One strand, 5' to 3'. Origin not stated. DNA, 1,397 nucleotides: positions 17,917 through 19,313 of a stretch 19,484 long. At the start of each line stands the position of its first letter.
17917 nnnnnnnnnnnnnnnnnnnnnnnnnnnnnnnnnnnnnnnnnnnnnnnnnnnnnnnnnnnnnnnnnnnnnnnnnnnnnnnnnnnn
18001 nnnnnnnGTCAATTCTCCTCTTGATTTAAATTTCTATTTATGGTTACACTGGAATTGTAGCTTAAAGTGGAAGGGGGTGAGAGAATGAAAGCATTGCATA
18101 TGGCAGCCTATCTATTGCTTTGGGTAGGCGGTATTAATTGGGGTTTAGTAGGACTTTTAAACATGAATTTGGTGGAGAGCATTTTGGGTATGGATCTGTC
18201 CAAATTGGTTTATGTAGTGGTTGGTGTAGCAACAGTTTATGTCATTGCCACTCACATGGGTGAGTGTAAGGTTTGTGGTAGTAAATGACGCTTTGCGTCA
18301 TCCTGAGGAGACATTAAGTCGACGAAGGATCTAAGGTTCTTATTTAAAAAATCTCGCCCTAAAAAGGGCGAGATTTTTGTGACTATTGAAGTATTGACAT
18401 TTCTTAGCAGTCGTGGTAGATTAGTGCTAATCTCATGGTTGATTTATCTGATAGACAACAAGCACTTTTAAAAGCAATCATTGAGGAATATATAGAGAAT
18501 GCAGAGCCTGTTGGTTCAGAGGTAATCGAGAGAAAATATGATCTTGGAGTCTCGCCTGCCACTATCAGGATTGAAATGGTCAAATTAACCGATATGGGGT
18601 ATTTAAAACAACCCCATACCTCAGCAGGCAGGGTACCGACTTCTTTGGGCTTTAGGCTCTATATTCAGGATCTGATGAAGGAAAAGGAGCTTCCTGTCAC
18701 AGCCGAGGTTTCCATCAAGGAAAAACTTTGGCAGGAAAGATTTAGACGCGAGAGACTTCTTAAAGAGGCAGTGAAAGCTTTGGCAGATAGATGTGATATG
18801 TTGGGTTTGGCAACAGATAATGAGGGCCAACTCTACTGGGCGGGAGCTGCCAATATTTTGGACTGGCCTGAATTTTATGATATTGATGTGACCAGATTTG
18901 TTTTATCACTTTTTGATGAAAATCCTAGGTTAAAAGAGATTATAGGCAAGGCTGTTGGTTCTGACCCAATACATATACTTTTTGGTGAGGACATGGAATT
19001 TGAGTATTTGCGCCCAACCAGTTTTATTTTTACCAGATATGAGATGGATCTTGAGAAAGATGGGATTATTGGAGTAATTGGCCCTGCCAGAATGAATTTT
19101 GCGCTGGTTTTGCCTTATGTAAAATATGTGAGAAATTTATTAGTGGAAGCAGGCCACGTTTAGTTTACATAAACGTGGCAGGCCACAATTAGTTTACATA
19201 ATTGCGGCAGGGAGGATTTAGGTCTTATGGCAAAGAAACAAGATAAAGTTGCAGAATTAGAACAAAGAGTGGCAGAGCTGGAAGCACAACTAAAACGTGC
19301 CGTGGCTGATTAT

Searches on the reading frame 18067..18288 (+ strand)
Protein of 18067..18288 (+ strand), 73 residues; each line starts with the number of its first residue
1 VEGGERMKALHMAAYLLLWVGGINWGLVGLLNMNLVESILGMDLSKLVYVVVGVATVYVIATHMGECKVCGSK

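Call 19: search_protein_families(library=pfam, proteins=[window:18067-18288:+], max_evalue=0.01)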
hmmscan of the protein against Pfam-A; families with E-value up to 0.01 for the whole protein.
window:18067-18288:+ (73 aa): 1 family
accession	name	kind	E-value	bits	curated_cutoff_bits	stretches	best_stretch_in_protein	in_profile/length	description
PF04070.17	DUF378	-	1.3e-15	57.4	25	1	9-62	2-58/60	Domain of unknown function (DUF378)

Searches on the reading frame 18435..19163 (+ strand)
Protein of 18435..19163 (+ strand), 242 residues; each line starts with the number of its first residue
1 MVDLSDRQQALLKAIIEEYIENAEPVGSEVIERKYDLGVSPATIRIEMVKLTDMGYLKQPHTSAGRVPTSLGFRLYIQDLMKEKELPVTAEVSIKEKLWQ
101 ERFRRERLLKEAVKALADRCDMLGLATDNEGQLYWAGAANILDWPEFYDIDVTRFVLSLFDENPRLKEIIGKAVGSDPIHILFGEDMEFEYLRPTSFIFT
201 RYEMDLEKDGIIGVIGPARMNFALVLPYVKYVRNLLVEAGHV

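Call 14: find_encoding_contigs(protein=window:18435-19163:+, flank=10000, max_places=6)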
Protein window:18435-19163:+ (242 aa): 1 contig read that carries it; 1 place shown.
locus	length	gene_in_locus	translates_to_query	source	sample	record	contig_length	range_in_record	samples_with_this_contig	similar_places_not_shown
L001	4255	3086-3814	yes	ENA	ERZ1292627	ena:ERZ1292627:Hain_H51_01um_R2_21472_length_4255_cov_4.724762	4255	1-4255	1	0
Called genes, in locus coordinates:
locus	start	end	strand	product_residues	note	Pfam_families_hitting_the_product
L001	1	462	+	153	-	?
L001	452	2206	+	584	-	PF00009:GTP_EFTU, PF03144:GTP_EFTU_D2 (faint), PF00679:EFG_C, PF06421:LepA_C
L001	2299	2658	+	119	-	-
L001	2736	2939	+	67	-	PF04070:DUF378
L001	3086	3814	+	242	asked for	PF01628:HrcA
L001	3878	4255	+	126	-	?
